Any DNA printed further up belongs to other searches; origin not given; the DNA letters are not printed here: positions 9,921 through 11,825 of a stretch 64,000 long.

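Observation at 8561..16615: A TPP riboswitch heads a thiamine salvage/uptake operon that appears to run on into a GcvT-like aminomethyltransferase and a CrtI-like FAD oxidoreductase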

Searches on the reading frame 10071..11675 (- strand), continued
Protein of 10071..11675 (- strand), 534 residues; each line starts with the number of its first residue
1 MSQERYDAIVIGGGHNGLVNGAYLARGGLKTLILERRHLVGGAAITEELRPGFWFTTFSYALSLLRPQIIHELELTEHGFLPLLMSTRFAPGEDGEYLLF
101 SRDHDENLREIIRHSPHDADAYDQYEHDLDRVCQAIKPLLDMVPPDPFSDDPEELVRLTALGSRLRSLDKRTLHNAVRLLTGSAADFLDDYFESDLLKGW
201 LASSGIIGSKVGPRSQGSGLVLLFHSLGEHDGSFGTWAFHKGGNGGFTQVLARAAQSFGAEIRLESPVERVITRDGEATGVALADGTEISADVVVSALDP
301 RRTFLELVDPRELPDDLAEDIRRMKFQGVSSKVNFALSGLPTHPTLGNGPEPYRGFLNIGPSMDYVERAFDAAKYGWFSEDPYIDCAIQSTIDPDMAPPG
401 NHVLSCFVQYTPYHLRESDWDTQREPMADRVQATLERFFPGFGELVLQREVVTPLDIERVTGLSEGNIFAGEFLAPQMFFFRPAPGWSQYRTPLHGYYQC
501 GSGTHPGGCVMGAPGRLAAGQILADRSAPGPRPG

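Call 66: search_protein_families(library=ncbifam, proteins=[L171:9004-10623:+, L171:10610-12169:+, L171:12166-13386:+, L173:13633-15669:-, L172:13284-14420:+], max_evalue=1e-10)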
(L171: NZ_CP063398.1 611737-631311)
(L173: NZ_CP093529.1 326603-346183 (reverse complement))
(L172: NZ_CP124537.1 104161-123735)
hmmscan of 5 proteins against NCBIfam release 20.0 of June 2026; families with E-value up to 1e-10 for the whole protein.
L171:9004-10623:+ (539 aa): 8 families
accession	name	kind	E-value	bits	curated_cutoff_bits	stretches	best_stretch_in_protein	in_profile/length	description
NF045689.1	BCarotKetCrtO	equivalog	3.4e-91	306.5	1000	1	1-537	1-551/563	beta-carotene ketolase CrtO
TIGR02734.1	crtI_fam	subfamily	1.4e-39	136.1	238.1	1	6-528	1-495/504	phytoene desaturase family protein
TIGR02730.1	carot_isom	equivalog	2e-34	119.3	586.9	1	228-510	214-475/493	carotenoid isomerase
NF058655.1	CrtID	equivalog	1.8e-26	93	640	0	6-52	1-46/478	bifunctional phytoene desaturase/3,4-desaturase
NF045637.1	carotdesatCrtDProt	equivalog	9.6e-26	90.4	580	1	233-524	213-485/485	1-hydroxycarotenoid 3,4-desaturase CrtD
TIGR02733.1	desat_CrtD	equivalog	9.7e-17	60.8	549.7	0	421-512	391-477/492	C-3',4' desaturase CrtD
NF042421.1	hydcarot_desat_CrtD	equivalog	6.9e-15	54.5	500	0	234-509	216-469/487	1-hydroxycarotenoid 3,4-desaturase CrtD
NF005560.0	PRK07233.1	equivalog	2.1e-13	49.9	252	0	6-46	3-43/435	hypothetical protein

L171:10610-12169:+ (519 aa): 5 families
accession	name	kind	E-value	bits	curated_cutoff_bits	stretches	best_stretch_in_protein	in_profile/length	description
NF045689.1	BCarotKetCrtO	equivalog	2.5e-53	181.5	1000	1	159-516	168-538/563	beta-carotene ketolase CrtO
TIGR02734.1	crtI_fam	subfamily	1.2e-26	93.5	238.1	1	6-503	1-476/504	phytoene desaturase family protein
NF045637.1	carotdesatCrtDProt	equivalog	2.5e-17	62.6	580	0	168-296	157-279/485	1-hydroxycarotenoid 3,4-desaturase CrtD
NF058655.1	CrtID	equivalog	2.6e-17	62.8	640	0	7-43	2-38/478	bifunctional phytoene desaturase/3,4-desaturase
TIGR02730.1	carot_isom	equivalog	1.2e-16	60.7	586.9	0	168-309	162-299/493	carotenoid isomerase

L171:12166-13386:+ (406 aa): 8 families
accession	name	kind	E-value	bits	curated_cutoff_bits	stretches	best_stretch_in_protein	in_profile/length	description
NF053776.1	TmaoDeMthMsil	equivalog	5.4e-72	243.4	1100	1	21-360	387-727/763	trimethylamine N-oxide demethylase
NF001567.0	PRK00389.1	subfamily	9.9e-61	205.7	300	1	37-394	19-354/359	glycine cleavage system aminomethyltransferase GcvT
TIGR00528.1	gcvT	equivalog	9.1e-47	159.7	235.85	1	22-369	4-344/362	glycine cleavage system aminomethyltransferase GcvT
TIGR01372.1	soxA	subfamily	9.5e-41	139.5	1164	1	37-354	634-957/996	sarcosine oxidase subunit alpha family protein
NF010093.0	PRK13579.1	equivalog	1.4e-35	122.8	459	1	40-356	28-336/371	glycine cleavage system aminomethyltransferase GcvT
NF009133.0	PRK12486.1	equivalog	1.6e-33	116.1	410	1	53-356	45-341/369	dimethylsulfoniopropionate demethylase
NF047633.1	SyrngDmethDesA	equivalog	1e-19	70.4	800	1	42-257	28-254/453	syringate O-demethylase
NF047885.1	VanMgalDeMLigM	equivalog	1.7e-18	66.8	580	1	55-270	38-268/461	vanillate/3-O-methylgallate O-demethylase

L173:13633-15669:- (678 aa): 13 families
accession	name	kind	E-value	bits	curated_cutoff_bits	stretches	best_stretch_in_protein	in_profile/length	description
TIGR03997.1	mycofact_OYE_2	equivalog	1.9e-147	492.4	793.15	1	6-625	2-618/645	mycofactocin system FadH/OYE family oxidoreductase 2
NF041087.1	bile_acid_BaiCD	equivalog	2.9e-87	293.3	825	1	6-572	4-566/642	bile acid Fe-S flavoenzyme BaiCD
NF045599.1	bili_reduct_long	exception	4.1e-84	283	750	1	6-611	1-601/641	bilirubin reductase, long form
TIGR03996.1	mycofact_OYE_1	hypoth_equivalog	2e-69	234.7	627.9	1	17-582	13-574/633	mycofactocin system FadH/OYE family oxidoreductase 1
NF006101.0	PRK08255.1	equivalog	2.4e-53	181.3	1078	1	3-330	396-726/768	bifunctional salicylyl-CoA 5-hydroxylase/oxidoreductase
NF010047.0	PRK13523.1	equivalog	2.7e-40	138.4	431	1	5-342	4-328/339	NADPH dehydrogenase NamA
NF045592.1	bili_reduct_N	equivalog_domain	1.3e-38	133.1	425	1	6-366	2-363/363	bilirubin reductase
NF007899.0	PRK10605.1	subfamily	1.8e-20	73.5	403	1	1-222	1-236/365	N-ethylmaleimide reductase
TIGR01316.1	gltA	equivalog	7.5e-14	51.4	471.75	1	381-482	129-232/449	NADPH-dependent glutamate synthase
NF009454.0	PRK12814.1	equivalog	2e-13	49.6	916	1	373-537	183-352/657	putative NADPH-dependent glutamate synthase small subunit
TIGR01317.1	GOGAT_sm_gam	subfamily_domain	2.2e-11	43.3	447.7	1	380-492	138-251/485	glutamate synthase small subunit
NF010590.0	PRK13984.1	equivalog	2.2e-11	42.6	946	1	383-478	286-382/611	putative oxidoreductase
NF009410.0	PRK12771.1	subfamily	2.6e-11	42.8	516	1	372-479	125-233/566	NAD(P)-binding protein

L172:13284-14420:+ (378 aa): 5 families
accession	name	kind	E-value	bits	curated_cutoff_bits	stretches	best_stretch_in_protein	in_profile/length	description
NF058607.1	GlBtMonoOxGbcA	equivalog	2.7e-44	151.3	670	1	19-215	32-228/420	glycine betaine monooxygenase oxygenase subunit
TIGR03228.1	anthran_1_2_A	equivalog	1.5e-17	63.5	671.9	1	24-157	20-153/438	anthranilate 1,2-dioxygenase large subunit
NF041684.1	ant_diox_AndAc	equivalog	3.6e-16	58.7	750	1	32-205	35-218/418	anthranilate 1,2-dioxygenase large subunit AndAc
NF042946.1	3PPDioc_HcaE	equivalog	1.6e-15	57.1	830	1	24-200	20-204/450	3-phenylpropionate/cinnamic acid dioxygenase subunit alpha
TIGR03229.1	benzo_1_2_benA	equivalog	1.8e-14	53.5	780.95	1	21-162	17-162/433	benzoate 1,2-dioxygenase large subunit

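Call 73: get_annotated_region(hit=H13, flank=6000)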
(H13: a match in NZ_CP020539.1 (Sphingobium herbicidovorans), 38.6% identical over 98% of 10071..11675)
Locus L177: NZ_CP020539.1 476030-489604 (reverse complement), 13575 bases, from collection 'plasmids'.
description: Sphingobium herbicidovorans strain MH plasmid pMSHV, complete sequence
organism: Sphingobium herbicidovorans (NCBI taxid 76947)
taxonomy: Bacteria; Pseudomonadota; Alphaproteobacteria; Sphingomonadales; Sphingomonadaceae; Sphingobium; Sphingobium herbicidovorans
host: -; source: cell culture,soil; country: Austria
typing (MOB-suite, as given by PLSDB): conjugative; replicon rep_cluster_545; relaxase MOBP; mating-pair formation MPF_T
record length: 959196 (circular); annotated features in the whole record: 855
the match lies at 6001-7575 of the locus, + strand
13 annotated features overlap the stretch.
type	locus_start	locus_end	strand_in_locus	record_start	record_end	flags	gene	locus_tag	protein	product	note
CDS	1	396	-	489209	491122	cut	cysN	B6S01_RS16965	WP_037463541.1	sulfate adenylyltransferase subunit CysN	GO:0006790 - sulfur compound metabolic process [Evidence IEA]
CDS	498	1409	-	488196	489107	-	cysD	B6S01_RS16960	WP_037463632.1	sulfate adenylyltransferase subunit CysD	GO:0019419 - sulfate reduction [Evidence IEA]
CDS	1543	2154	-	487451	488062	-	-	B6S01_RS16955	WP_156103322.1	TetR/AcrR family transcriptional regulator C-terminal domain-containing protein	GO:0045892 - negative regulation of DNA-templated transcription [Evidence IEA]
CDS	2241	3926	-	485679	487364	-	-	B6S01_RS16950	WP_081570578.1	MFS transporter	GO:0055085 - transmembrane transport [Evidence IEA]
CDS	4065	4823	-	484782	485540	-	-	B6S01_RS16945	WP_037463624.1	enoyl-CoA hydratase-related protein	-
CDS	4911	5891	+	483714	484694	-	-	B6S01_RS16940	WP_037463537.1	bile acid:sodium symporter family protein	GO:0006810 - transport [Evidence IEA]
CDS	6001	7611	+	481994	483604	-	-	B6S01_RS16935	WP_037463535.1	NAD(P)/FAD-dependent oxidoreductase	-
CDS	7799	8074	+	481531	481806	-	-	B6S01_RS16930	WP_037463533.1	HU family DNA-binding protein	GO:0030261 - chromosome condensation [Evidence IEA]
CDS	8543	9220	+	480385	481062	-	-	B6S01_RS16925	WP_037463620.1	MucR family transcriptional regulator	-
CDS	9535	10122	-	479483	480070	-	-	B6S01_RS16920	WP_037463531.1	hypothetical protein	-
CDS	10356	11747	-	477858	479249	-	-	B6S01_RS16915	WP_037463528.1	NAD(P)(+) transhydrogenase (Re/Si-specific) subunit beta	-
CDS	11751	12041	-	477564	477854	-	-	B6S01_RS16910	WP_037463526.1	NAD(P) transhydrogenase subunit alpha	-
CDS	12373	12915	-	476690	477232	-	cobU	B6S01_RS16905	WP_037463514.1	bifunctional adenosylcobinamide kinase/adenosylcobinamide-phosphate guanylyltransferase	GO:0009236 - cobalamin biosynthetic process [Evidence IEA]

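Call 74: get_annotated_region(hit=H8, flank=7000)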
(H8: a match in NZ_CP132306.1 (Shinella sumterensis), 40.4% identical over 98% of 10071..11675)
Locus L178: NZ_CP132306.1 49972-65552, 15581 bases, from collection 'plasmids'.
description: Shinella sumterensis strain 1760953 plasmid unnamed4, complete sequence
organism: Shinella sumterensis (NCBI taxid 1967501)
taxonomy: Bacteria; Pseudomonadota; Alphaproteobacteria; Hyphomicrobiales; Rhizobiaceae; Shinella; Shinella sumterensis
host: -; source: Homo sapiens; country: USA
typing (MOB-suite, as given by PLSDB): non-mobilizable; replicon rep_cluster_497
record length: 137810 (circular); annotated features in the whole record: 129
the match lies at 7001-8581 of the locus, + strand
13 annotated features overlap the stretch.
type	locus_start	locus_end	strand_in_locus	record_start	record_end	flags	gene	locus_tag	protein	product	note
CDS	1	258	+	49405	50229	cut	-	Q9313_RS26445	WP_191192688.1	ABC transporter permease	GO:0055085 - transmembrane transport [Evidence IEA]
CDS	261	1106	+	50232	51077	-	-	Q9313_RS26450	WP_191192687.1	ABC transporter permease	GO:0055085 - transmembrane transport [Evidence IEA]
CDS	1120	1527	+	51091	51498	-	-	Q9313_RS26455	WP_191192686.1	cupin domain-containing protein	-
CDS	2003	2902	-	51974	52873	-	-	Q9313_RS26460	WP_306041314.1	LysR substrate-binding domain-containing protein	-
CDS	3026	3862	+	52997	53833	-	-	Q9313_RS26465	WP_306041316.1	enoyl-CoA hydratase-related protein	-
CDS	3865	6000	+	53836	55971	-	-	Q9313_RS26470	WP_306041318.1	acetate--CoA ligase family protein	-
CDS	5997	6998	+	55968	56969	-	-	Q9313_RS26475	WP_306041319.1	3-hydroxyacyl-CoA dehydrogenase NAD-binding domain-containing protein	GO:0006631 - fatty acid metabolic process [Evidence IEA]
CDS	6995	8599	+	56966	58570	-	-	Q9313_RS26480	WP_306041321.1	NAD(P)/FAD-dependent oxidoreductase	-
CDS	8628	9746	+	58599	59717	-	gcvT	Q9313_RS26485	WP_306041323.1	glycine cleavage system aminomethyltransferase GcvT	GO:0019464 - glycine decarboxylation via glycine cleavage system [Evidence IEA]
CDS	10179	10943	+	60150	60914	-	-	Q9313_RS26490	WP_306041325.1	class II aldolase/adducin family protein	-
CDS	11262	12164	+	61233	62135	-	-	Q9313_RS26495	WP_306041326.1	3-keto-5-aminohexanoate cleavage protein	-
CDS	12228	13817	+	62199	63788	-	-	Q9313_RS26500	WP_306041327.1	ABC transporter substrate-binding protein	-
CDS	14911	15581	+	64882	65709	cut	-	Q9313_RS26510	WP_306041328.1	ABC transporter permease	-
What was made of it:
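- In a Shinella plasmid a CrtI-like gene and gcvT sit in a carnitine-type cluster (call 74).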
